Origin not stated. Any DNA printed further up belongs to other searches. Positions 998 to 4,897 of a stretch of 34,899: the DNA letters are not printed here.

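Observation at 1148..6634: Giant 1828-aa multi-domain ORFan ending stop-on-stop against a lone flhA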

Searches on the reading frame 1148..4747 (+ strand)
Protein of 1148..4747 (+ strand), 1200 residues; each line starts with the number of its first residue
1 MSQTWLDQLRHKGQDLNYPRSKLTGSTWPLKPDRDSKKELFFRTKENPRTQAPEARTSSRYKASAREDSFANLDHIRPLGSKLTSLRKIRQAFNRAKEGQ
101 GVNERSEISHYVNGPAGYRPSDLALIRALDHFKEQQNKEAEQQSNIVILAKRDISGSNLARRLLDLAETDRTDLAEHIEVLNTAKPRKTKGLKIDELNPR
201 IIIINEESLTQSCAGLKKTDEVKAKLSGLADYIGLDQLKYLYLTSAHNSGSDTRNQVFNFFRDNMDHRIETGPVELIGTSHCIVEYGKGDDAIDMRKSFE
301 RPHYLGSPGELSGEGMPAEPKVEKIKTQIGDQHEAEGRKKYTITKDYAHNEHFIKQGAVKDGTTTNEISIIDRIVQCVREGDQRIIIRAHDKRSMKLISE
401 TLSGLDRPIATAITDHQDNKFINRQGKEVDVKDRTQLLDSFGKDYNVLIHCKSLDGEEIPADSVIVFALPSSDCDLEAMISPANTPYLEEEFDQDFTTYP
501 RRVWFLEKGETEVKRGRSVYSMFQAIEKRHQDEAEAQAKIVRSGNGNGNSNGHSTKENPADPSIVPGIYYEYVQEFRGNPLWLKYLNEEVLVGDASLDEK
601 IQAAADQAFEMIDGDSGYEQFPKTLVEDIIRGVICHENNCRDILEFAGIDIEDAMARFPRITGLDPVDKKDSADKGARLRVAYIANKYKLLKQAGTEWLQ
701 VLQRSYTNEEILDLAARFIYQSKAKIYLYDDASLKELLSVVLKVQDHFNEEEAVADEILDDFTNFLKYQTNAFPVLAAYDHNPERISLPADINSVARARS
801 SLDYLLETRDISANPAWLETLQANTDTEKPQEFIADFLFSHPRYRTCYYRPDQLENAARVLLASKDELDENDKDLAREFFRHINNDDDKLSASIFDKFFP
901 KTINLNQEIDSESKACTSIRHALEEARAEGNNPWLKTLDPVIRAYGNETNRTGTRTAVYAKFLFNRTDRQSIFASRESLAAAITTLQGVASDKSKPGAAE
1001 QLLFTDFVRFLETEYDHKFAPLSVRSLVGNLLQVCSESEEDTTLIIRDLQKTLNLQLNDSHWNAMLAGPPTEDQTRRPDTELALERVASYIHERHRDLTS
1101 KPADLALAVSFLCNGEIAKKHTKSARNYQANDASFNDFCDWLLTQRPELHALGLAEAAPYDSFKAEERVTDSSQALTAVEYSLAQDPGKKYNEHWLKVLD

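Call 42: search_protein_representatives(protein=window:1148-4747:+)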
Query: 1200 residues. Proteins with E-value up to 0.001 (for the whole library): 18; up to 1e-10: 15; up to 1e-30: 11. The best 18 are listed.
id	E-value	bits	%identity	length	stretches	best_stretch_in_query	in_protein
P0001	0.0e+00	2728.5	91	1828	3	1-1200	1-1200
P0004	6.5e-156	537.5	35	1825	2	50-1198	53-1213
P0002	2.4e-150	519.0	33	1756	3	86-1197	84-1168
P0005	4.1e-87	309.6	31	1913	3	93-993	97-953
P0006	1.2e-78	281.6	28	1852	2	58-1189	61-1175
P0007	3.9e-67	243.5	27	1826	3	60-604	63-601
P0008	7.4e-64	232.6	29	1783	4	106-908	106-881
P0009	2.2e-55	204.5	36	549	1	99-512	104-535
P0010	4.7e-44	167.0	27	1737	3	102-771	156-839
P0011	5.5e-44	166.8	29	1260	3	432-985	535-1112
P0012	2.0e-31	125.2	25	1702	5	237-741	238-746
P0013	1.5e-23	99.2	40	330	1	76-291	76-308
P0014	4.6e-20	87.6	24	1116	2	576-1103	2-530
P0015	2.7e-15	71.8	26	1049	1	103-536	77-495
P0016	2.7e-14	68.5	29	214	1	384-599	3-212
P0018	4.4e-07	44.6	29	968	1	369-586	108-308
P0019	1.3e-05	39.7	28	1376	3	370-665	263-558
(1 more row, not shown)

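Call 44: search_protein_families(library=pfam, proteins=[P0004, P0005, P0010, P0015, P0018, P0019, P0014], max_evalue=0.01)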
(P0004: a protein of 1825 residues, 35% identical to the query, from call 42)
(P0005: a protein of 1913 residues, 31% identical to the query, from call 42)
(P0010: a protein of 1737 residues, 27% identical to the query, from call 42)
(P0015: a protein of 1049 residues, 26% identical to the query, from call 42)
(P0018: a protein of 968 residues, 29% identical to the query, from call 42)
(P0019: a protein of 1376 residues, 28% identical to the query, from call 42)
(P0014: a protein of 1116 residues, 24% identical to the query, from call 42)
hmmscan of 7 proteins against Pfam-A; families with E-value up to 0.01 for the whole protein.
P0004 (1825 aa): 0 families

P0005 (1913 aa): 0 families

P0010 (1737 aa): 0 families

P0015 (1049 aa): 0 families

P0018 (968 aa): 0 families

P0019 (1376 aa): 0 families

P0014 (1116 aa): 0 families

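Call 52: find_encoding_contigs(protein=P0004, flank=10000, max_places=3)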
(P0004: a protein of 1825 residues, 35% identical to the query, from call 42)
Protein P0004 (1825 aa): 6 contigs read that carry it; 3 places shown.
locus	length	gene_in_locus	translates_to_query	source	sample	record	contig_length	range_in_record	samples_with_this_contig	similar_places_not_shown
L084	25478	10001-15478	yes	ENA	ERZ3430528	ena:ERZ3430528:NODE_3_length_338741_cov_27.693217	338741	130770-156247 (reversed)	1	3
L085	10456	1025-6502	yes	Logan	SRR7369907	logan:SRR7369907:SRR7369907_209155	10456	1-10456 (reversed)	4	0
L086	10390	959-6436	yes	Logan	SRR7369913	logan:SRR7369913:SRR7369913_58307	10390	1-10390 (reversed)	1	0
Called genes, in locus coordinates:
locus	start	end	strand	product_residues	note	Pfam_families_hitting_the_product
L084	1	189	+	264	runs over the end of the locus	PF00460:Flg_bb_rod, PF22692:LlgE_F_G_D1, PF06429:Flg_bbr_C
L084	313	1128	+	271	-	PF13144:ChapFlgA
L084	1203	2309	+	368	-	PF01926:MMR_HSR1, PF02421:FeoB_N (weak), PF06071:YchF-GTPase_C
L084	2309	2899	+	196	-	PF01863:YgjP-like, PF08325:WLM (weak)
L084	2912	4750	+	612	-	PF00009:GTP_EFTU, PF03144:GTP_EFTU_D2 (weak), PF22042:EF-G_D2 (weak), PF00679:EFG_C, PF21018:BipA_C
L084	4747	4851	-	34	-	-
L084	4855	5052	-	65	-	PF20482:DUF6722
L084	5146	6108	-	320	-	PF02401:LYTB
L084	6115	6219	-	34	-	-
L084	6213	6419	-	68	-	-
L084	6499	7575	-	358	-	PF00793:DAHP_synth_1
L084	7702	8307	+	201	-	PF00578:AhpC-TSA, PF08534:Redoxin, PF10417:1-cysPrx_C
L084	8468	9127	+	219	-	PF00081:Sod_Fe_N, PF02777:Sod_Fe_C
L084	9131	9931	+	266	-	PF03446:NAD_binding_2, PF03807:F420_oxidored, PF14748:P5CR_dimer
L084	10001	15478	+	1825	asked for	-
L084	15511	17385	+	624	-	-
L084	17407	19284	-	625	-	PF00092:VWA, PF13519:VWA_2 (weak), PF00498:FHA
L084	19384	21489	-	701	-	PF00771:FHIPEP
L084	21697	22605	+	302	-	PF07549:Sec_GG (weak), PF02355:SecD_SecF_C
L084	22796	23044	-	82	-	-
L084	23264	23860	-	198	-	PF01121:CoaE, PF13238:AAA_18 (faint)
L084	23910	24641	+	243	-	PF07963:N_methyl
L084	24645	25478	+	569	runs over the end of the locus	PF00496:SBP_bac_5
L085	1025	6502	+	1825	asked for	-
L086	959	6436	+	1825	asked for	-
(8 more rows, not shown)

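Call 53: find_encoding_contigs(protein=P0005, flank=10000, max_places=2)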
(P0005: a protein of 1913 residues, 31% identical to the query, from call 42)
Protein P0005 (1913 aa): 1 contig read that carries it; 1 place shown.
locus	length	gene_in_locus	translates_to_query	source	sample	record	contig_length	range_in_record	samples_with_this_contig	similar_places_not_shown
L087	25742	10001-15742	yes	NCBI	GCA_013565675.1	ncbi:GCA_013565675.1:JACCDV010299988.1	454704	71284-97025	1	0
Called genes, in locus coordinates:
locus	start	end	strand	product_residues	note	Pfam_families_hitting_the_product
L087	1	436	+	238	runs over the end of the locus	PF13144:ChapFlgA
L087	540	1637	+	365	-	PF01926:MMR_HSR1, PF02421:FeoB_N (weak), PF06071:YchF-GTPase_C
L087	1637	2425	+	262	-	PF01863:YgjP-like, PF08325:WLM (weak)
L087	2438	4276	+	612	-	PF00009:GTP_EFTU, PF03144:GTP_EFTU_D2, PF22042:EF-G_D2 (weak), PF00679:EFG_C, PF21018:BipA_C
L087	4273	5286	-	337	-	PF02401:LYTB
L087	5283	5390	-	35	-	-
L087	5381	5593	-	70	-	-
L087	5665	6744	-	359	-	PF00793:DAHP_synth_1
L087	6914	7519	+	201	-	PF00578:AhpC-TSA, PF08534:Redoxin, PF10417:1-cysPrx_C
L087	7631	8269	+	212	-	PF00730:HhH-GPD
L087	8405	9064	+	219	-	PF00081:Sod_Fe_N, PF02777:Sod_Fe_C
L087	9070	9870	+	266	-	PF03446:NAD_binding_2 (weak), PF03807:F420_oxidored, PF14748:P5CR_dimer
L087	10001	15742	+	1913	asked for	-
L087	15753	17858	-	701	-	PF00771:FHIPEP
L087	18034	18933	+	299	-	PF02355:SecD_SecF_C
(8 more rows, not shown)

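Call 54: find_encoding_contigs(protein=P0006, flank=10000, max_places=2)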
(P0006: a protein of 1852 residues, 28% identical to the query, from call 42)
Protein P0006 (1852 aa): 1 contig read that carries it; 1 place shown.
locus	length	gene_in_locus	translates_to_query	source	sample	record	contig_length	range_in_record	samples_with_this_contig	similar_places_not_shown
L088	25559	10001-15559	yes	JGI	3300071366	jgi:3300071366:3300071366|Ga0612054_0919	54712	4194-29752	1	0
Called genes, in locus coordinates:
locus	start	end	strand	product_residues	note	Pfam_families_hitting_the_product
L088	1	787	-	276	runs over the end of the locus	PF01138:RNase_PH, PF03725:RNase_PH_C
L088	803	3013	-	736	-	PF13328:HD_4, PF01966:HD, PF04607:RelA_SpoT, PF02824:TGS, PF19296:RelA_AH, PF28438:RelA_RIS, PF13291:ACT_4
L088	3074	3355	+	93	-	PF02325:CCB3_YggT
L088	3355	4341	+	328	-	PF00953:Glycos_transf_4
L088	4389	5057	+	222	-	-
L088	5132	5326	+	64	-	PF01165:Ribosomal_S21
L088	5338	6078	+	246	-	PF00005:ABC_tran, PF13304:AAA_21 (faint)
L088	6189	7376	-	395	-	-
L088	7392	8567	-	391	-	-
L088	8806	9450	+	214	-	PF00466:Ribosomal_L10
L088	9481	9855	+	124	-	PF16320:Ribosomal_L12_N, PF00542:Ribosomal_L12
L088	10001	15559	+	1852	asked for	-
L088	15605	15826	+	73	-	-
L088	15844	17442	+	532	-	PF00133:tRNA-synt_1, PF01406:tRNA-synt_1e, PF09334:tRNA-synt_1g, PF00133:tRNA-synt_1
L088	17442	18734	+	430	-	PF04413:Glycos_transf_N, PF02350:Epimerase_2 (weak)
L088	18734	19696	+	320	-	PF02606:LpxK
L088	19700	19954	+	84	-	PF00196:GerE, PF08281:Sigma70_r4_2 (weak), PF13384:HTH_23 (weak)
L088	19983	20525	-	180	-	PF00293:NUDIX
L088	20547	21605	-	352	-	PF00691:OmpA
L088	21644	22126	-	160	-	PF00595:PDZ, PF13180:PDZ_2 (weak), PF17820:PDZ_6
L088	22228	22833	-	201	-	PF00163:Ribosomal_S4, PF01479:S4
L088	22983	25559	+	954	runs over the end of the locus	PF18083:PutA_N, PF01619:Pro_dh, PF00171:Aldedh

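Call 58: find_related_loci(query=L084:2912-4750:+, collection=genome_contigs, flank=1000)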
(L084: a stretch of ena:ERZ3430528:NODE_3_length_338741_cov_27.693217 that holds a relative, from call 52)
Query L084:2912-4750:+ (612 aa) in genome_contigs; peptide patterns used: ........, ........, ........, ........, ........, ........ (x = any residue, [..] = any of these).
195 stretches matched a pattern; 109 encode a relative of the query (tblastn E <= 1e-3); the best 80 are kept; 80 distinct loci.
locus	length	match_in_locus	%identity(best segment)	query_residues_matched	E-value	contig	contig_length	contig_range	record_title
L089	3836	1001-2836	100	1-612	0e+0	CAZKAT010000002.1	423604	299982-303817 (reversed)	MAG TPA_asm: uncultured Gammaproteobacteria bacterium isolate SRP150892_co1_169 genome assembly, contig: NODE_6_length_4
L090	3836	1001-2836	95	1-612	0e+0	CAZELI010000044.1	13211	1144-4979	MAG TPA_asm: uncultured Gammaproteobacteria bacterium isolate SRP150892_co2_243 genome assembly, contig: NODE_6947_lengt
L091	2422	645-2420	94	1-592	0e+0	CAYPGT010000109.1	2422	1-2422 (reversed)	MAG TPA_asm: uncultured Gammaproteobacteria bacterium isolate SRP150892_co2_480 genome assembly, contig: NODE_92219_leng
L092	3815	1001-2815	77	5-610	0e+0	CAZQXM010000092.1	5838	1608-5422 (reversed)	MAG TPA_asm: uncultured Gammaproteobacteria bacterium isolate SRP150892_co2_5 genome assembly, contig: NODE_22614_length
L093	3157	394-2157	54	8-602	0e+0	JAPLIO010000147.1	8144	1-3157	MAG: Candidatus Melainabacteria bacterium isolate LacPavin_0419_WC70S_MAG_44_8 LacPavin_0419_WC70S_scaffold_348081, whol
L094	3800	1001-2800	55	5-611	0e+0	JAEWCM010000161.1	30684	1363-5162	MAG: Bacillota bacterium isolate OH_PBB_30 k127_245195, whole genome shotgun sequence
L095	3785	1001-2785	51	5-608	0e+0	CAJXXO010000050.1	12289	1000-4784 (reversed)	MAG TPA_asm: uncultured Bacteroidetes bacterium isolate SRR4030058_bin.11_MetaBAT_v2.12.1_MAG genome assembly, contig: N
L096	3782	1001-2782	50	6-606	0e+0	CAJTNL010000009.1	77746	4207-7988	MAG TPA_asm: uncultured Eubacteriales bacterium isolate MGBC103718 genome assembly, contig: MGBC103718.9, whole genome s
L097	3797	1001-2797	52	3-610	0e+0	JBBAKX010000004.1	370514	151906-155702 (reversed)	MAG: Flavobacteriales bacterium isolate EUL_048 ctg4-EUL_048, whole genome shotgun sequence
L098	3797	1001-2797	52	3-610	0e+0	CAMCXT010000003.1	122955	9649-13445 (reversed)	MAG: Chitinophaga pinensis isolate MiE-14oct19-96 genome assembly, contig: MiE-14oct19-C128, whole genome shotgun sequen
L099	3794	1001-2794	51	5-611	0e+0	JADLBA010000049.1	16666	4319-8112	MAG: Crocinitomicaceae bacterium isolate SJ145 c_000000302863, whole genome shotgun sequence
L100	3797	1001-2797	50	5-612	0e+0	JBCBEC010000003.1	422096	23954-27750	MAG: Bacteroidota bacterium isolate J06600_8 NODE_3_length_422096_cov_43.483990, whole genome shotgun sequence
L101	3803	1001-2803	50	7-611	0e+0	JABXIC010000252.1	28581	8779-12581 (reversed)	MAG: Methylocystaceae bacterium isolate HF-Dia15 c_000000038688, whole genome shotgun sequence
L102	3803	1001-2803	50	7-611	0e+0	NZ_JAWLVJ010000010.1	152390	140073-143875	Terasakiella sp. A23 Scaffold10, whole genome shotgun sequence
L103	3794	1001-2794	50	5-611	0e+0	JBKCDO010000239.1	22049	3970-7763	MAG: Flavobacteriales bacterium isolate samp_463_VAMB_503 samp_463_1095600, whole genome shotgun sequence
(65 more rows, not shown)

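Call 69: find_encoding_contigs(protein=P0008, flank=8000, max_places=2)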
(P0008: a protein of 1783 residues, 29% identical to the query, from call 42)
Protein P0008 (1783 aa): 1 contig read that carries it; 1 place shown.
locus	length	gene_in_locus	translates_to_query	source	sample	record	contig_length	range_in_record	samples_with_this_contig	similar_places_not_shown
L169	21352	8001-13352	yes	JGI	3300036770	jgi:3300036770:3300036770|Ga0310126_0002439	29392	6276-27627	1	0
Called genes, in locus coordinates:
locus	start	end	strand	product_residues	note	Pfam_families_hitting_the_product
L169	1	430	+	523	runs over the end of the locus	PF09820:AAA-ATPase_like, PF08011:PDDEXK_9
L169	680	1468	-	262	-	PF08843:AbiEii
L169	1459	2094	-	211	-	-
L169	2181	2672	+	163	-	-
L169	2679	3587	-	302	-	PF01565:FAD_binding_4, PF02873:MurB_C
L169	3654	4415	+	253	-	-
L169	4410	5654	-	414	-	PF06838:Met_gamma_lyase, PF01053:Cys_Met_Meta_PP (weak)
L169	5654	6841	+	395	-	PF01699:Na_Ca_ex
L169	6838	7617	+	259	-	PF00005:ABC_tran, PF13304:AAA_21 (faint)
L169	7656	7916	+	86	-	-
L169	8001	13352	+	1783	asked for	-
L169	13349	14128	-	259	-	PF02811:PHP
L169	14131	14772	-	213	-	-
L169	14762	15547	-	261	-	PF02602:HEM4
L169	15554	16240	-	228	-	PF00072:Response_reg, PF00486:Trans_reg_C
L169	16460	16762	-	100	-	-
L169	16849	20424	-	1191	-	-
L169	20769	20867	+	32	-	-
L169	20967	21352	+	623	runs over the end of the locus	PF01807:Zn_ribbon_DnaG, PF08275:DNAG_N, PF01751:Toprim, PF13155:Toprim_2, PF13362:Toprim_3 (weak), PF13662:Toprim_4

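Call 70: find_encoding_contigs(protein=P0010, flank=8000, max_places=2)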
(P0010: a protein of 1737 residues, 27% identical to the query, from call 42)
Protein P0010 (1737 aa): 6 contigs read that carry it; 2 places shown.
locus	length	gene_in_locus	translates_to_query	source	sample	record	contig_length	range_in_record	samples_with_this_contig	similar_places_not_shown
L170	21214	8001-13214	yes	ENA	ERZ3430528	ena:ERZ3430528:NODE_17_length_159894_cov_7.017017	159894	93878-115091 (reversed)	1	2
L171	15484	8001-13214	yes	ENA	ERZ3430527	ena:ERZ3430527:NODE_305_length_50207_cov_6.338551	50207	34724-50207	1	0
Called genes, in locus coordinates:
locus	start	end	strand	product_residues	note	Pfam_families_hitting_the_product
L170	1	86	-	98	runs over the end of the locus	PF21956:DUF6922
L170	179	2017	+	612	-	PF00009:GTP_EFTU, PF03144:GTP_EFTU_D2, PF22042:EF-G_D2 (weak), PF00679:EFG_C, PF21018:BipA_C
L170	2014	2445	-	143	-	-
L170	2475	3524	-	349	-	PF02401:LYTB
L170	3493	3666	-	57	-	-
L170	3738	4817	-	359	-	PF00793:DAHP_synth_1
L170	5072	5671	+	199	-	PF00578:AhpC-TSA, PF08534:Redoxin, PF10417:1-cysPrx_C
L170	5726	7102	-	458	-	-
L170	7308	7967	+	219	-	PF00081:Sod_Fe_N, PF02777:Sod_Fe_C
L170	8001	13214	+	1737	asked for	-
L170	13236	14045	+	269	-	PF00899:ThiF (weak), PF03807:F420_oxidored, PF14748:P5CR_dimer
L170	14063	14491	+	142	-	PF08780:NTase_sub_bind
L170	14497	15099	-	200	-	-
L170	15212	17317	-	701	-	PF00771:FHIPEP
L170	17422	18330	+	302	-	PF07549:Sec_GG, PF02355:SecD_SecF_C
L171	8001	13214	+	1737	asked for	-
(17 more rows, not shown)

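Call 82: search_protein_families(library=padloc, proteins=[P0004, P0005, P0006, P0008], max_evalue=0.1)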
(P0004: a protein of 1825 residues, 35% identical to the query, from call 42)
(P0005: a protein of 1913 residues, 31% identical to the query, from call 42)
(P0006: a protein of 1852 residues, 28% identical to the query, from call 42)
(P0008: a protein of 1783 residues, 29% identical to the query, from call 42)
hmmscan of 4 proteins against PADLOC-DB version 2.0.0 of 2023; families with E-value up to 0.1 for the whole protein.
P0004 (1825 aa): 0 families

P0005 (1913 aa): 1 family
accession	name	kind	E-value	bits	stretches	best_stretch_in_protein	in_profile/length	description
PDLC02707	PbeA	-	0.0095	12.5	1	376-444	524-591/672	PbeA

P0006 (1852 aa): 0 families

P0008 (1783 aa): 0 families
